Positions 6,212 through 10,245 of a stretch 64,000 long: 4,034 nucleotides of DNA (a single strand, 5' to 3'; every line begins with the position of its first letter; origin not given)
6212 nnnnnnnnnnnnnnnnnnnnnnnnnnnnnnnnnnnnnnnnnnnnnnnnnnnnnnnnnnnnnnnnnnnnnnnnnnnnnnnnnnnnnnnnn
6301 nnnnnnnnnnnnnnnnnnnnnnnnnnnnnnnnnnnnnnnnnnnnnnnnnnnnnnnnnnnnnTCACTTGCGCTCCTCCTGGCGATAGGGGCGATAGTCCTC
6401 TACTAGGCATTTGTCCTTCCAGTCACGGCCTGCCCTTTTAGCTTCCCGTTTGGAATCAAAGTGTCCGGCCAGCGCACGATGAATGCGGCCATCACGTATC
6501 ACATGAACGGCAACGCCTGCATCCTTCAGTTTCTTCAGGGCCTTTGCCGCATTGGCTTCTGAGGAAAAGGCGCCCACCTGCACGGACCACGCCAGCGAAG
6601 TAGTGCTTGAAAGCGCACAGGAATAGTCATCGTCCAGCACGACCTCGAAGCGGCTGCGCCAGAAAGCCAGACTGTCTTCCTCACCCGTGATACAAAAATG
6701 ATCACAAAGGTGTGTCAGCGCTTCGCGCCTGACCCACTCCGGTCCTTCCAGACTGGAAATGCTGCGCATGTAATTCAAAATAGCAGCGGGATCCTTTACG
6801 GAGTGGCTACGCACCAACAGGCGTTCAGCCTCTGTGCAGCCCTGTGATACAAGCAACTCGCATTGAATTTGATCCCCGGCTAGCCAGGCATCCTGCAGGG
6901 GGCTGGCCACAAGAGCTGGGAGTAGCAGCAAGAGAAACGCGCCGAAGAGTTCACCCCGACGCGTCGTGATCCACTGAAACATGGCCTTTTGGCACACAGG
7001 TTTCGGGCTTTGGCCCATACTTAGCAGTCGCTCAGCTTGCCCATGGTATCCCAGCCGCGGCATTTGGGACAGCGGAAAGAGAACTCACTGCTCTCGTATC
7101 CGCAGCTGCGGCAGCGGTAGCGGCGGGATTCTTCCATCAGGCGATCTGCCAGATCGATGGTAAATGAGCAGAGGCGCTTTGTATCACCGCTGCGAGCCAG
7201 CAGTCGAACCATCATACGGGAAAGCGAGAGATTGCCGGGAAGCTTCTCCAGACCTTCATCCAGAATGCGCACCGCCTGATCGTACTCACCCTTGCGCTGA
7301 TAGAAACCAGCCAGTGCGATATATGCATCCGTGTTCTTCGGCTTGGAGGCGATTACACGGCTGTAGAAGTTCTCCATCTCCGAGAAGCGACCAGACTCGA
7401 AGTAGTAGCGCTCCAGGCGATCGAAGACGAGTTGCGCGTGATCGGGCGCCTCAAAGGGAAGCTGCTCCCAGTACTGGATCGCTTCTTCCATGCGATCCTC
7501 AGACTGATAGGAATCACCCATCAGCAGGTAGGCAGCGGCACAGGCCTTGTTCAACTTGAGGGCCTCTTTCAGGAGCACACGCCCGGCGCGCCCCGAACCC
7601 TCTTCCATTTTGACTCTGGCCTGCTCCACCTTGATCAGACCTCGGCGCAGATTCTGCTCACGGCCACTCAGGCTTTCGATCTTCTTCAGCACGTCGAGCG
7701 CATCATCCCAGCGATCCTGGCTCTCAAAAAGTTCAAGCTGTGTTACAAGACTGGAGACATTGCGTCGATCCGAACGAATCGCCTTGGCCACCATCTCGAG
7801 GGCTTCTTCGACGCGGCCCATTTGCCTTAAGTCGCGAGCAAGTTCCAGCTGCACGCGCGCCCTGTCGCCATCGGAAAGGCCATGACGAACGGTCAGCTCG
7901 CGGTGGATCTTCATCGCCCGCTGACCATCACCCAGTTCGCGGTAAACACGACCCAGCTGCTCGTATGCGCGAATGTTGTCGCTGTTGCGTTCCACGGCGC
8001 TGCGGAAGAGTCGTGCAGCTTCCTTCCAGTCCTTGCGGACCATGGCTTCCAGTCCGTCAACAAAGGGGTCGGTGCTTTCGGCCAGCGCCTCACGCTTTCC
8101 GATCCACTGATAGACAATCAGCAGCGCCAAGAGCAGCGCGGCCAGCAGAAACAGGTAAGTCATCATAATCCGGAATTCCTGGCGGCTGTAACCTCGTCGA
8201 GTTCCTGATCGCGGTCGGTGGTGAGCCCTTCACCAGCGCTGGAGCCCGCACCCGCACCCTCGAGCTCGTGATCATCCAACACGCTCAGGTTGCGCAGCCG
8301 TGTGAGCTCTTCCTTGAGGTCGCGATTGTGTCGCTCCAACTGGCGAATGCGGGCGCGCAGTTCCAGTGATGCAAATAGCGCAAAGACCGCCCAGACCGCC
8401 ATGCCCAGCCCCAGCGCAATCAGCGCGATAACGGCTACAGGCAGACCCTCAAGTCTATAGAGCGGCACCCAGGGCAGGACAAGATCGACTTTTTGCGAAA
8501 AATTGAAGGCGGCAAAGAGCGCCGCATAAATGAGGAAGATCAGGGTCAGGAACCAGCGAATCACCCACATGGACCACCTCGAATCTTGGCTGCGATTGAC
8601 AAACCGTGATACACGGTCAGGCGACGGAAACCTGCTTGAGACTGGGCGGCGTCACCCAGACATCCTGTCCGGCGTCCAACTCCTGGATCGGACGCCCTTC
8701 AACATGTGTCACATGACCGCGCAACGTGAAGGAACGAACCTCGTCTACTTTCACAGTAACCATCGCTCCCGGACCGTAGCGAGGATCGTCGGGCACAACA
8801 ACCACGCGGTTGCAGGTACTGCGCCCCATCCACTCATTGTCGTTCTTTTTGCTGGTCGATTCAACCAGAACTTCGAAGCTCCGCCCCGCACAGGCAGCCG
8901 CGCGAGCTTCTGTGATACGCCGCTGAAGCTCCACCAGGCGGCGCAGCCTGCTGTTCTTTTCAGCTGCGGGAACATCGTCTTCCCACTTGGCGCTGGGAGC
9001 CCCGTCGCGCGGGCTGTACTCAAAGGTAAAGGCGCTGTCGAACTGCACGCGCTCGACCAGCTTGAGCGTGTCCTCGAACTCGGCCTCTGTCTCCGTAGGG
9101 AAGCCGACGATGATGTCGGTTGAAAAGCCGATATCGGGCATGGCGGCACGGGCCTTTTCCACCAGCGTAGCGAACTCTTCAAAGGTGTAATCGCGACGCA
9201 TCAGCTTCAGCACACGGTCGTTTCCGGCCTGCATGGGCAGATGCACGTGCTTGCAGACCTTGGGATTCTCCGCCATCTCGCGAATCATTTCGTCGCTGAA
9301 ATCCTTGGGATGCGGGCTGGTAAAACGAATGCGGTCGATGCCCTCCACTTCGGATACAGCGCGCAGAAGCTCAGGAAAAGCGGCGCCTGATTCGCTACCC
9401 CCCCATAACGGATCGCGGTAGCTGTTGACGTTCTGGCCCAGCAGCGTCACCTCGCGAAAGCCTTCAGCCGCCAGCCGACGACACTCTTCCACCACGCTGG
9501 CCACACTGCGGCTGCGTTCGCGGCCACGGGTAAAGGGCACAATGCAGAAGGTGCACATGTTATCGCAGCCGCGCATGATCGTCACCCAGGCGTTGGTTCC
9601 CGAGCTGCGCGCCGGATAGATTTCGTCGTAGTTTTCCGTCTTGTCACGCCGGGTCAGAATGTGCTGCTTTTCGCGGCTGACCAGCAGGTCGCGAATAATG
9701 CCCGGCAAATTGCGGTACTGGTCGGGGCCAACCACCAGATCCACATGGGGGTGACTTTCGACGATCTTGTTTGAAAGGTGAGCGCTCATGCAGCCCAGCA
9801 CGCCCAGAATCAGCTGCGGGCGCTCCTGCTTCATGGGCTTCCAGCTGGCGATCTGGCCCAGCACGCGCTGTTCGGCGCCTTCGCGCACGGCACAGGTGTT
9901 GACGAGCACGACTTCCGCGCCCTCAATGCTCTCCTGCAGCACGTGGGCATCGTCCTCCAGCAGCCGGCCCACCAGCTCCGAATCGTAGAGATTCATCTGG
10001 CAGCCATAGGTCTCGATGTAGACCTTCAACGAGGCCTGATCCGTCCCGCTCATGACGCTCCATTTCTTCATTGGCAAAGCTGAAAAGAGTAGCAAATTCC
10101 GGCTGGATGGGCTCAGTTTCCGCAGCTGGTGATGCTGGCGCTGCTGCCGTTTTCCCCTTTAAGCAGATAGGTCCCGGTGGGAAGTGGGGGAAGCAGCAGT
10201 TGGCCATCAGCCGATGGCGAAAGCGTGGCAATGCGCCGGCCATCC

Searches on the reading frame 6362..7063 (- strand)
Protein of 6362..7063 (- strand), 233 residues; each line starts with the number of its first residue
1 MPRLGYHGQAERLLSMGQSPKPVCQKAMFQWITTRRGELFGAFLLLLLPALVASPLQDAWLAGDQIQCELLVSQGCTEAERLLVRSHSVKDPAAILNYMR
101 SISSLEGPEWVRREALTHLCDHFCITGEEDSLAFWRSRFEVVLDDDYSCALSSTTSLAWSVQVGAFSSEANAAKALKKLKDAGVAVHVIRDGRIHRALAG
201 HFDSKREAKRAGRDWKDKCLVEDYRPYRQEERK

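Call 10: search_protein_families(library=pfam, proteins=[window:6362-7063:-], max_evalue=0.01)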
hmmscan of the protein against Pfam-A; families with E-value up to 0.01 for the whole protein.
window:6362-7063:- (233 aa): 1 family
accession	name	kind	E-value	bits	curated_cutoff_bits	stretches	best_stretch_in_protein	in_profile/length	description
PF05036.18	SPOR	-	8.7e-13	48.8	21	1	159-211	5-60/76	SPOR domain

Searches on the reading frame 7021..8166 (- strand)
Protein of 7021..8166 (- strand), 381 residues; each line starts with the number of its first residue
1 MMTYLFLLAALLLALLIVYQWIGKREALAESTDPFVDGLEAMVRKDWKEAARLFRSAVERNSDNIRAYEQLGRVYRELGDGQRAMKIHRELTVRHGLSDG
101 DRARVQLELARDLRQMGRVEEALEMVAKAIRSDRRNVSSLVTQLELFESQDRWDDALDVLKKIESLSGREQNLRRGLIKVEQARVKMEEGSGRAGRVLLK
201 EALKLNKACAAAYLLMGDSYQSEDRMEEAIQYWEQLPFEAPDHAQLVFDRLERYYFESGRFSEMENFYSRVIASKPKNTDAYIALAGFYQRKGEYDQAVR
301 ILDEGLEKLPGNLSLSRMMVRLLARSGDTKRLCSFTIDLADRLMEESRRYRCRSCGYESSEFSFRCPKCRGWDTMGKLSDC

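Call 10: search_protein_families(library=pfam, proteins=[window:7021-8166:-], max_evalue=0.01)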
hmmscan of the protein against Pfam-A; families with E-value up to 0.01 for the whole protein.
window:7021-8166:- (381 aa): 33 families (the best 25 are shown)
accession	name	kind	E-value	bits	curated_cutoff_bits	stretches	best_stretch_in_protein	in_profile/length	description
PF14559.12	TPR_19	-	4e-29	101.2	25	3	256-312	2-58/68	Tetratricopeptide repeat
PF13428.12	TPR_14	-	8.9e-22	75.8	23.5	1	280-321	2-43/44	Tetratricopeptide repeat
PF13432.12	TPR_16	-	1.9e-18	67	32.7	2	107-163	1-57/65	Tetratricopeptide repeat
PF13176.12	TPR_7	-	9.8e-18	63.1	27.9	1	281-312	1-34/36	Tetratricopeptide repeat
PF13424.12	TPR_12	-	6.2e-15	55.6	30.1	2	102-160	2-68/77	Tetratricopeptide repeat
PF07719.23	TPR_2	-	2.3e-14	52.7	27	0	280-312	2-34/34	Tetratricopeptide repeat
PF13181.12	TPR_8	-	7.4e-12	44.9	25.7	0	210-234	1-25/34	Tetratricopeptide repeat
PF12895.13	ANAPC3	-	2.5e-11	44.1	27.2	0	260-305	4-49/82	Anaphase-promoting complex, cyclosome, subunit 3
PF23914.1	TPR_CcmH_CycH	-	5.3e-11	43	42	0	185-236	96-147/158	Cytochrome c-type biogenesis protein H TPR domain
PF13414.12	TPR_11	-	5.7e-11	42.4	26.8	0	45-79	8-42/42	TPR repeat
PF25063.1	ARM_TT21_C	-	6.1e-11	43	35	1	91-235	9-154/209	Tetratricopeptide repeat protein 21 C-terminal ARM domain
PF00515.34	TPR_1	-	1.1e-10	41.4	27.8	0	210-235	1-26/34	Tetratricopeptide repeat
PF13174.12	TPR_6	-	9.9e-10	38.9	26.3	0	212-236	2-26/33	Tetratricopeptide repeat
PF13374.12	TPR_10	-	1.2e-09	38.3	27.5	0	106-131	5-30/42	Tetratricopeptide repeat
PF25064.1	ARM_TT21_5th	-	2.6e-09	37.8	27.8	1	281-341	3-63/117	TT21 fifth ARM repeats domain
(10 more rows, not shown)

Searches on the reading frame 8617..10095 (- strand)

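Call 56: search_protein_families(library=pfam, proteins=[window:8617-10095:-], max_evalue=0.00001)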
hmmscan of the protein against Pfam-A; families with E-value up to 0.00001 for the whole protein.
window:8617-10095:- (492 aa): 3 families
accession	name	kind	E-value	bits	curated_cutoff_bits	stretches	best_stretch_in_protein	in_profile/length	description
PF04055.27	Radical_SAM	-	1.4e-31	110.4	29.5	1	172-347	2-166/166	Radical SAM superfamily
PF00919.26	UPF0004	-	7.9e-27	93.6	27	1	24-123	1-98/98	Uncharacterized protein family UPF0004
PF01938.26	TRAM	-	2.7e-10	40.4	21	1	402-462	3-60/61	TRAM domain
